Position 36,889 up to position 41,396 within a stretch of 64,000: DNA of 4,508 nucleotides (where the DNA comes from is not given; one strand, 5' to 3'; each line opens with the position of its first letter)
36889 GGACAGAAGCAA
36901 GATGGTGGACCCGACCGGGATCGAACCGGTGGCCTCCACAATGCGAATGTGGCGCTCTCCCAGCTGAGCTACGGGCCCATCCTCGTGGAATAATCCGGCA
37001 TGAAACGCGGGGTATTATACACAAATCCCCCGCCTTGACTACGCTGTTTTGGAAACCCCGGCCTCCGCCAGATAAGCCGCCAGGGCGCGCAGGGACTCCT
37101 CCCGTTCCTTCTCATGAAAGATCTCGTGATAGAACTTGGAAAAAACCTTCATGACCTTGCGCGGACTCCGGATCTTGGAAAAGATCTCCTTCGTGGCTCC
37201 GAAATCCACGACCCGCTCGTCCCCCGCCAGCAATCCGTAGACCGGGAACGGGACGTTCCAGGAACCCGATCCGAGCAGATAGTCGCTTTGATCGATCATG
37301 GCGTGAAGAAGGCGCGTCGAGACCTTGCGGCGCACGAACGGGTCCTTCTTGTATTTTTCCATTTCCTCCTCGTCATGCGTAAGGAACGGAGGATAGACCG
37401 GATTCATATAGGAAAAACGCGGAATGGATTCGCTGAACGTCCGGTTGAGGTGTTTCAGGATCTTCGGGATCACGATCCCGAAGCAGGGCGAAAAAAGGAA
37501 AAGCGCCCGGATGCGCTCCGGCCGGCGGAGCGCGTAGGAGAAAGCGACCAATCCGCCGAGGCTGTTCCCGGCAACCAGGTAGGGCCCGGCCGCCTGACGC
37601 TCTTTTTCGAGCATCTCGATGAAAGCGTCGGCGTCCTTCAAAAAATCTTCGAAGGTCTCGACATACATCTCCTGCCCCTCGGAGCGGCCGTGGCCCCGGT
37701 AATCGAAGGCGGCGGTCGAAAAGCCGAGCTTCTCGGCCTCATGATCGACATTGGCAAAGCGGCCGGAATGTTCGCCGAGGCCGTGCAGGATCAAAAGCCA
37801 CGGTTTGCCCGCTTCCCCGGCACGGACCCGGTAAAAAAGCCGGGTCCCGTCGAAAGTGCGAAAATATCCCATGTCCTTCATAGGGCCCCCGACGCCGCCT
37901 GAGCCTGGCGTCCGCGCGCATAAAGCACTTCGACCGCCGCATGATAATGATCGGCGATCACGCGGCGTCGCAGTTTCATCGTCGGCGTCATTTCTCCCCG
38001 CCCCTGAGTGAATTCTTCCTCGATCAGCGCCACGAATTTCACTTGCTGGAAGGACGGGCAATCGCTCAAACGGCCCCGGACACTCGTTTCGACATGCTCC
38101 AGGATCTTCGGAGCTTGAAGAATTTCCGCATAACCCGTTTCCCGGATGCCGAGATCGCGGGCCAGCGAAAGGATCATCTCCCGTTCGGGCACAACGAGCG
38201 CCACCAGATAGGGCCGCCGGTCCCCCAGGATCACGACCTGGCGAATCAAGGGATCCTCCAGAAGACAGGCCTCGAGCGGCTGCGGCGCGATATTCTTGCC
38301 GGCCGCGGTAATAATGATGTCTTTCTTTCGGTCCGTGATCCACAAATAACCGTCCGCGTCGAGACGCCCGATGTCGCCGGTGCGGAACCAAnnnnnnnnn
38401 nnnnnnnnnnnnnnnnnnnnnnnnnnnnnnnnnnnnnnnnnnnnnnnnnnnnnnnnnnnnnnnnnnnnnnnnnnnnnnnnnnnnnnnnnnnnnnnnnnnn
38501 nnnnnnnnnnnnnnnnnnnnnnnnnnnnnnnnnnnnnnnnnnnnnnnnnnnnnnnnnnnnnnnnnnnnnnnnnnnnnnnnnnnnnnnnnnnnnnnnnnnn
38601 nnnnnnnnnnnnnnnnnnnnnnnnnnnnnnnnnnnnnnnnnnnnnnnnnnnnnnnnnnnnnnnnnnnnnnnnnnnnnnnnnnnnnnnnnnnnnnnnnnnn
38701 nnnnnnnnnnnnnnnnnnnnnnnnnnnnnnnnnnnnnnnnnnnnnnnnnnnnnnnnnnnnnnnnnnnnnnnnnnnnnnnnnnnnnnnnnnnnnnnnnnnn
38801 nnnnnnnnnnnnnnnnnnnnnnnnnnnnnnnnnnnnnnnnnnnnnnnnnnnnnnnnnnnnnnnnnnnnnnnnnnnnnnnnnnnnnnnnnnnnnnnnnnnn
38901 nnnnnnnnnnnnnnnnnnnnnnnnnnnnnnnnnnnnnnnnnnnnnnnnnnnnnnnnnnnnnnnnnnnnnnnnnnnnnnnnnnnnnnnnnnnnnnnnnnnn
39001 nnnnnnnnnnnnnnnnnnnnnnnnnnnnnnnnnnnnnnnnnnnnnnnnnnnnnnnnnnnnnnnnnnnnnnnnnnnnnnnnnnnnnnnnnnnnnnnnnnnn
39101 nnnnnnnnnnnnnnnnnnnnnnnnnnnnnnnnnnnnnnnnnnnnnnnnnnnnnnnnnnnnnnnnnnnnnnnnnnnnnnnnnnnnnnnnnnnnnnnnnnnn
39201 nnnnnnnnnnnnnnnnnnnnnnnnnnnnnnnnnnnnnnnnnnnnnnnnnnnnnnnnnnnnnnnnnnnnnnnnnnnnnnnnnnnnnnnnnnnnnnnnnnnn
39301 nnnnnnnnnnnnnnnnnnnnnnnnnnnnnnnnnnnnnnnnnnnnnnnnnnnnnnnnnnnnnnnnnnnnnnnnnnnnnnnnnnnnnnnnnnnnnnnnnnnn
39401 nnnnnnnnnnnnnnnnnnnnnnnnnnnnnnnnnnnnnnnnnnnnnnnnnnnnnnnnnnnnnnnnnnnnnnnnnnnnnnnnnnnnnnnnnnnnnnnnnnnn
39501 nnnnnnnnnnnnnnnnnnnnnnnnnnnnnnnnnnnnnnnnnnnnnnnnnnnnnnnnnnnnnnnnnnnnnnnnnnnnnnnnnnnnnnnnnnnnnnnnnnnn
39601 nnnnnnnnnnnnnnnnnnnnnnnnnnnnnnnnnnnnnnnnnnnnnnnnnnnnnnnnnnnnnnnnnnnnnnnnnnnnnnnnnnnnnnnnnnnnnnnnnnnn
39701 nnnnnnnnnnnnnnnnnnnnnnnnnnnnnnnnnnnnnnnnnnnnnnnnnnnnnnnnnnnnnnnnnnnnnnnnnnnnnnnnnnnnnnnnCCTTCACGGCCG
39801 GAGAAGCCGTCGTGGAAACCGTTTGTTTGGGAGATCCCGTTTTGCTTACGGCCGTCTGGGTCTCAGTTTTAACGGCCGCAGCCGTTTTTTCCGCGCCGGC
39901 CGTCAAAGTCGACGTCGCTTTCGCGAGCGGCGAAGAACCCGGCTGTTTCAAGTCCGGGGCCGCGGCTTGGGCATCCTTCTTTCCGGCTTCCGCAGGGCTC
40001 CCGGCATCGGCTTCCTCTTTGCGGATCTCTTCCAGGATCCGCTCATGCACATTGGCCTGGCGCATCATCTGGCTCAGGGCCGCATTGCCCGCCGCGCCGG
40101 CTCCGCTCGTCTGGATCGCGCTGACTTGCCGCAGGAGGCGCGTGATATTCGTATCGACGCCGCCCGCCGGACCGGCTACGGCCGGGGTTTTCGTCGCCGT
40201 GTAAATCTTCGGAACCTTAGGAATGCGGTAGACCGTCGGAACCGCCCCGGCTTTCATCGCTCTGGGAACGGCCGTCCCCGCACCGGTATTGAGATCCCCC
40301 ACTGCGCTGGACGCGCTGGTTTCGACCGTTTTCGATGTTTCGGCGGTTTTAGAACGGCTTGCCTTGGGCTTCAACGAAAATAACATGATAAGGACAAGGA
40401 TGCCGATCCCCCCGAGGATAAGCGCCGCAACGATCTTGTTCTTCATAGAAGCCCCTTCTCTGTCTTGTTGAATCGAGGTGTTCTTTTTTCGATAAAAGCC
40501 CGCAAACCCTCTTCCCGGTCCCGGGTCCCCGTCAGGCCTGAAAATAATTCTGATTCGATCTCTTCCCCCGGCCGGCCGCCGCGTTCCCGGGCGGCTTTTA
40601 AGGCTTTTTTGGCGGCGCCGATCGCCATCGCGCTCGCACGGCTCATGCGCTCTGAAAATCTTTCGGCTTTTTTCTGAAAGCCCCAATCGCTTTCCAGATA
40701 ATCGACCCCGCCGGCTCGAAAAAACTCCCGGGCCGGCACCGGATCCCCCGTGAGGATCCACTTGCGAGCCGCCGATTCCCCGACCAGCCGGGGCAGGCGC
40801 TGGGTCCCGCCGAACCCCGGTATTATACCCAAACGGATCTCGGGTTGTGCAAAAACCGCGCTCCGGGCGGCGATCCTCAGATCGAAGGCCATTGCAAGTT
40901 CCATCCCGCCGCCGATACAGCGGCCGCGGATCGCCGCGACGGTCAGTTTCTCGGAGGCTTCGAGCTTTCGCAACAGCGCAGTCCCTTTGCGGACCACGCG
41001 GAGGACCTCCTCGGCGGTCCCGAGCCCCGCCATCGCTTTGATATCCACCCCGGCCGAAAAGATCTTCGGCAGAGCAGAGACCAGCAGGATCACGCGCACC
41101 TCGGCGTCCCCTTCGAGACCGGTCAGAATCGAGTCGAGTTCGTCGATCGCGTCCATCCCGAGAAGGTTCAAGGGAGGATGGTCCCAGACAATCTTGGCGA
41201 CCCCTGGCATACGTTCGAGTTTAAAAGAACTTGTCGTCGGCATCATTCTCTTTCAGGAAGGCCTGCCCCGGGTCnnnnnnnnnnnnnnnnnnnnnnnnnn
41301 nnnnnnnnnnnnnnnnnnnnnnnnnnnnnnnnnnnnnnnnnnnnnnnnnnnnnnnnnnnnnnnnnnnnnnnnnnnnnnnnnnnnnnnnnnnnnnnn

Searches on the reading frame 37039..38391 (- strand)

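Call 7: search_protein_families(library=pfam, proteins=[window:37039-38391:-], max_evalue=0.001)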
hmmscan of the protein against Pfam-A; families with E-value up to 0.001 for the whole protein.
window:37039-38391:- (450 aa): 5 families
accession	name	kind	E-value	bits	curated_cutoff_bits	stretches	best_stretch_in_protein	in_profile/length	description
PF12146.15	Hydrolase_4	-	1.7e-55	188.4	27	1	199-429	7-239/239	Serine aminopeptidase, S33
PF00561.26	Abhydrolase_1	-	7.7e-17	62.2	25.8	1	197-306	1-103/245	alpha/beta hydrolase fold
PF12697.13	Abhydrolase_6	-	7.1e-11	43.6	26.3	1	199-393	1-177/217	Alpha/beta hydrolase family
PF00975.26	Thioesterase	-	3.5e-05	24.6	26.4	1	239-294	40-94/226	Thioesterase domain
PF00756.26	Esterase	-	0.0002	21.6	22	1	239-303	86-149/251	Putative esterase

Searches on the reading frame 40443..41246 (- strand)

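Call 7: search_protein_families(library=pfam, proteins=[window:40443-41246:-], max_evalue=0.001)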
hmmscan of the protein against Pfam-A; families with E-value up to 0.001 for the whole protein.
window:40443-41246:- (267 aa): 2 families
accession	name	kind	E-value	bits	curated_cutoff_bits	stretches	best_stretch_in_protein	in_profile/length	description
PF00378.25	ECH_1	-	3.8e-54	184.1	27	1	14-260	4-249/251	Enoyl-CoA hydratase/isomerase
PF16113.10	ECH_2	-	6.3e-26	92.1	27.2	1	26-182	12-169/335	Enoyl-CoA hydratase/isomerase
